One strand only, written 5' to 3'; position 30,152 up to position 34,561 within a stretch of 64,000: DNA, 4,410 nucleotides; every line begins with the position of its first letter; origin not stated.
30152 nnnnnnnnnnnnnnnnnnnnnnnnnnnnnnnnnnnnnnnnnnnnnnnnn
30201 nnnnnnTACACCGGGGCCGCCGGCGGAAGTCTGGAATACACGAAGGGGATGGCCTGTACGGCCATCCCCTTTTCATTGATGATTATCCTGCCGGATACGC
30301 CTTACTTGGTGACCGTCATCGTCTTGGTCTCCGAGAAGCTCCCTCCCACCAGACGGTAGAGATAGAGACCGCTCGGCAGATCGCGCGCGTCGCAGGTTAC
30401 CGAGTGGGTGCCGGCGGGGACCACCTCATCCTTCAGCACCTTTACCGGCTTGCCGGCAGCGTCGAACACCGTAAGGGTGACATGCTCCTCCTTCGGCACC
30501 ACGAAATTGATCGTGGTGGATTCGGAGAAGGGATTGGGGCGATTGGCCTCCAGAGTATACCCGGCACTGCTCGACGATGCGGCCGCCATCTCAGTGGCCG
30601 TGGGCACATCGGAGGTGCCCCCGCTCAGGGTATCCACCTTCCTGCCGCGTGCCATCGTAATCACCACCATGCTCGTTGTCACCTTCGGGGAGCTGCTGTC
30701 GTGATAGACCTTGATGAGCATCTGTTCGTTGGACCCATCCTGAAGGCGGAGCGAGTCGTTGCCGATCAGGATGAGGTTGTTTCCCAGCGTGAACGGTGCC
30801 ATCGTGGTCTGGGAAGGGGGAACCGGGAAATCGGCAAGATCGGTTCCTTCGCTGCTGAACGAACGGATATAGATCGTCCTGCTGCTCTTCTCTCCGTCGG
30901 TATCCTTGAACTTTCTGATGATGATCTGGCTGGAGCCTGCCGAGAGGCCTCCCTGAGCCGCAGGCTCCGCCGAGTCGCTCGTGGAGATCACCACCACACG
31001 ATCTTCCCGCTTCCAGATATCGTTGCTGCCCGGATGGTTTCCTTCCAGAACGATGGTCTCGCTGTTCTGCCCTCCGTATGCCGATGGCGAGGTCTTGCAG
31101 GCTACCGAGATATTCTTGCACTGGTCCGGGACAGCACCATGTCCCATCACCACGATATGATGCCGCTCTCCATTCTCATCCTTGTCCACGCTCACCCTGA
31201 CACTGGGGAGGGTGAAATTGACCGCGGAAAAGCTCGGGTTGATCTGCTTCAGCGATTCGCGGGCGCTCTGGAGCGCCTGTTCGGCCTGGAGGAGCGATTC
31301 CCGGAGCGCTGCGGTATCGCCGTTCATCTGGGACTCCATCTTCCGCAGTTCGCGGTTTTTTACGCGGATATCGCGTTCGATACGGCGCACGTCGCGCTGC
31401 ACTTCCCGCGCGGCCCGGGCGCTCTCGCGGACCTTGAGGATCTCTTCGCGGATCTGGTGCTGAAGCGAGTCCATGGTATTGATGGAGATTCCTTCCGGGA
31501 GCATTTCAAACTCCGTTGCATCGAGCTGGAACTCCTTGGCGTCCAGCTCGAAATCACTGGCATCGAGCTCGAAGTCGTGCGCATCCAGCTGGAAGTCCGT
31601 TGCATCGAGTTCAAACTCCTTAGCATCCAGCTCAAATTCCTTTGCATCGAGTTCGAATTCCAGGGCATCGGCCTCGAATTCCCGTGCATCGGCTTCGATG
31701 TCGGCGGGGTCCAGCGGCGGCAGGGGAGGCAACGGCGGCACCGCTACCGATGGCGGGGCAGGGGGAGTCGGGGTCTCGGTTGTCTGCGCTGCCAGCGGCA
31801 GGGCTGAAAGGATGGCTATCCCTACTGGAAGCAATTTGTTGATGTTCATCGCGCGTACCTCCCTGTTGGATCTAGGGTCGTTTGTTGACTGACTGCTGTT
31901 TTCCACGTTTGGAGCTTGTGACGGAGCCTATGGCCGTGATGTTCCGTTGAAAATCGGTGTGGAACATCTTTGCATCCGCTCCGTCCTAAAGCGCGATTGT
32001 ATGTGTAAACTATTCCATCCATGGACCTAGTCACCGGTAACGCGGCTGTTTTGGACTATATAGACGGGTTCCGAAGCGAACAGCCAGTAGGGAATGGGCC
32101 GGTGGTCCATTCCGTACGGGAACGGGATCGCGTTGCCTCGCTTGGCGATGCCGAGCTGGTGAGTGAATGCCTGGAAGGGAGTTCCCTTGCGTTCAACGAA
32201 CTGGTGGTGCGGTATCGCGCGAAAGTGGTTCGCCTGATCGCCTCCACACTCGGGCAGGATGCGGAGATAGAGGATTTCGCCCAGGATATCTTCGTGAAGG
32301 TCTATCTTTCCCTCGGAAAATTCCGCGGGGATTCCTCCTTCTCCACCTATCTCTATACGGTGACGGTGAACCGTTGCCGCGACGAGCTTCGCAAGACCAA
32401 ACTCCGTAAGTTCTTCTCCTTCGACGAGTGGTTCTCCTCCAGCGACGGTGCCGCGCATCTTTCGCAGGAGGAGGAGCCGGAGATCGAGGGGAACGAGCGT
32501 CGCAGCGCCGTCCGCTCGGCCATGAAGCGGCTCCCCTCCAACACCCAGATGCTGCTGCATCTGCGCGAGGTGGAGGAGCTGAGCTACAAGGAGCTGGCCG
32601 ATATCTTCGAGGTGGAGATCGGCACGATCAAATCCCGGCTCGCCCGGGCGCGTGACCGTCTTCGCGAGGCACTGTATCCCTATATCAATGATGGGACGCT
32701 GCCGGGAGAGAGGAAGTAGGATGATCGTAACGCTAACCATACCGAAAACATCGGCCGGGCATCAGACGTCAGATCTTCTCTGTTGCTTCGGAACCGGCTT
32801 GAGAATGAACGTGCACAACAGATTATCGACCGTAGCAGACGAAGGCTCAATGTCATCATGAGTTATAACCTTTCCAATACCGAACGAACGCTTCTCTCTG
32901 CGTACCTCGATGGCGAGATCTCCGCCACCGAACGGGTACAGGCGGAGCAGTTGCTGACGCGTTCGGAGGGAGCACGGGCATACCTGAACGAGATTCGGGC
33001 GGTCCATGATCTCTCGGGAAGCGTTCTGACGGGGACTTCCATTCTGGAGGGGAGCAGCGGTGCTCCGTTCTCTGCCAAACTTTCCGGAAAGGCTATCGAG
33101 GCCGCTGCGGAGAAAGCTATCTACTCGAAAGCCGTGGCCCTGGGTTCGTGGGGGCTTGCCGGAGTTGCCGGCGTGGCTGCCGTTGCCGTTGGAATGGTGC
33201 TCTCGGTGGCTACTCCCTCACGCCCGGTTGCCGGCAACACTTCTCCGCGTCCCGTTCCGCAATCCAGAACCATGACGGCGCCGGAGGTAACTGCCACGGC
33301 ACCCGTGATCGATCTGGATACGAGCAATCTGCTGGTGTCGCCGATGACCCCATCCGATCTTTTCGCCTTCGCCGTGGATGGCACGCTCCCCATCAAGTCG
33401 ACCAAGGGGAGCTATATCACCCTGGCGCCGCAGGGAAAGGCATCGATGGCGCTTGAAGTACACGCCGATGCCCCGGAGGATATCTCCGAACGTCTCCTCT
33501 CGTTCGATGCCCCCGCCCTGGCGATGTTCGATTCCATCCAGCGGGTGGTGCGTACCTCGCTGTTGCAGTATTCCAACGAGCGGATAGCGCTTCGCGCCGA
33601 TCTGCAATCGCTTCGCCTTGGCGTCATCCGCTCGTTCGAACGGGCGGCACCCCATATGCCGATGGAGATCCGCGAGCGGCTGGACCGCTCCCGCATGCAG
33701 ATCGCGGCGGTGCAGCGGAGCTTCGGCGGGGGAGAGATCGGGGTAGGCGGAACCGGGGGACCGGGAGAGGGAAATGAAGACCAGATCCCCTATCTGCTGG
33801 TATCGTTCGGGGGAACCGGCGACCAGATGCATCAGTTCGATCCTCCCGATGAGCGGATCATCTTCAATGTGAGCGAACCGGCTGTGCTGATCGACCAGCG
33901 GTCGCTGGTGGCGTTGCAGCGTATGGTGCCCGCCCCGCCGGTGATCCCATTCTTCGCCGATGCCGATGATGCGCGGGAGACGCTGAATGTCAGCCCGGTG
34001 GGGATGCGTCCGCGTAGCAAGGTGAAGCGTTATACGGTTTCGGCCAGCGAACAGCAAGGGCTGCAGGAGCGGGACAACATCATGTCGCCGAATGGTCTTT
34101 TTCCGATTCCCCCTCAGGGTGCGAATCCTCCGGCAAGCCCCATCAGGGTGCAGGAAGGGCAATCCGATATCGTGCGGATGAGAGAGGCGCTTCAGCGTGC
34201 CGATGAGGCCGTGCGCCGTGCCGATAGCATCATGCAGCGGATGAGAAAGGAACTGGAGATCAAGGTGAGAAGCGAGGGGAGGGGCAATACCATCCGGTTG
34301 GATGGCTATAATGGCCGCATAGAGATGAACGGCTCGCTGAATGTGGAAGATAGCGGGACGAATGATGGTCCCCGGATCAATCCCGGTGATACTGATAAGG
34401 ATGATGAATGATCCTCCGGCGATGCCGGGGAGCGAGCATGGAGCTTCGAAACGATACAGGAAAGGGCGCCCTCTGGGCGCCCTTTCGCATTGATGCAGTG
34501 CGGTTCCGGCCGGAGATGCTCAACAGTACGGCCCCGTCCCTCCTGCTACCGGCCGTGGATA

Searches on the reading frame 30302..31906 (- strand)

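Call 6: search_protein_families(library=pfam, proteins=[window:30302-31906:-], max_evalue=0.001)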
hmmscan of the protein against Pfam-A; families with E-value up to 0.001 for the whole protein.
window:30302-31906:- (534 aa): 2 families
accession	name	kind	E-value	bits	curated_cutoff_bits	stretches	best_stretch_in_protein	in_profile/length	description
PF18962.6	Por_Secre_tail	-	3.2e-07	31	27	1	457-530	3-73/75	Secretion system C-terminal sorting domain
PF13860.13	FlgD_ig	-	0.00089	19.6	27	0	472-514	20-68/79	FlgD Ig-like domain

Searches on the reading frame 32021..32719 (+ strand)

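Call 6: search_protein_families(library=pfam, proteins=[window:32021-32719:+], max_evalue=0.001)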
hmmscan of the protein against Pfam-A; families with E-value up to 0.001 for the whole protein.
window:32021-32719:+ (232 aa): 3 families
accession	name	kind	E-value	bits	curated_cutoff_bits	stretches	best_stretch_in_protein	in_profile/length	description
PF04542.20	Sigma70_r2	-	3e-16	59.4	24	1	61-127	1-69/71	Sigma-70 region 2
PF08281.18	Sigma70_r4_2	-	5.9e-12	45.5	25.7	1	163-214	3-54/54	Sigma-70, region 4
PF04545.22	Sigma70_r4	-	1.2e-09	37.9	24.1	1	167-216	1-50/50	Sigma-70, region 4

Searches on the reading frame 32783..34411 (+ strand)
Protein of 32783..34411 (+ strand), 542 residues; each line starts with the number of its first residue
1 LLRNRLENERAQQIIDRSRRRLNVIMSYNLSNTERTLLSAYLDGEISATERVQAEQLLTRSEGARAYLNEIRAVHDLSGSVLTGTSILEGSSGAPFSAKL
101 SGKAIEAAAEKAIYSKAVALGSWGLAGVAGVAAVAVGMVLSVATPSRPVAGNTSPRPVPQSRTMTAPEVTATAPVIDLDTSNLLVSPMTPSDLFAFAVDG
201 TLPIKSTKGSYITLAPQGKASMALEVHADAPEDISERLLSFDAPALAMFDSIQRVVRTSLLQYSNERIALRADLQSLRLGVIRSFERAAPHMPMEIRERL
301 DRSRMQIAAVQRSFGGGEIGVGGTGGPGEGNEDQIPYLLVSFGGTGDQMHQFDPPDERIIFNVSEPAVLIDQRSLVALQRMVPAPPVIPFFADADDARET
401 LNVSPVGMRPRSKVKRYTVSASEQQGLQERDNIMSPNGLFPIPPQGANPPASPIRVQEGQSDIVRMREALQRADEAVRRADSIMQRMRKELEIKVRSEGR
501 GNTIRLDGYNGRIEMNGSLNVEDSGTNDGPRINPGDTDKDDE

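Call 6: search_protein_families(library=pfam, proteins=[window:32783-34411:+], max_evalue=0.001)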
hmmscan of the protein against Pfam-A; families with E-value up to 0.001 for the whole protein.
window:32783-34411:+ (542 aa): 0 families

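Call 35: search_protein_families(library=ncbifam, proteins=[window:32783-34411:+], max_evalue=0.0001)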
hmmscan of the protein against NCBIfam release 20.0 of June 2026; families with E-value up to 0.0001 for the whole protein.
window:32783-34411:+ (542 aa): 0 families
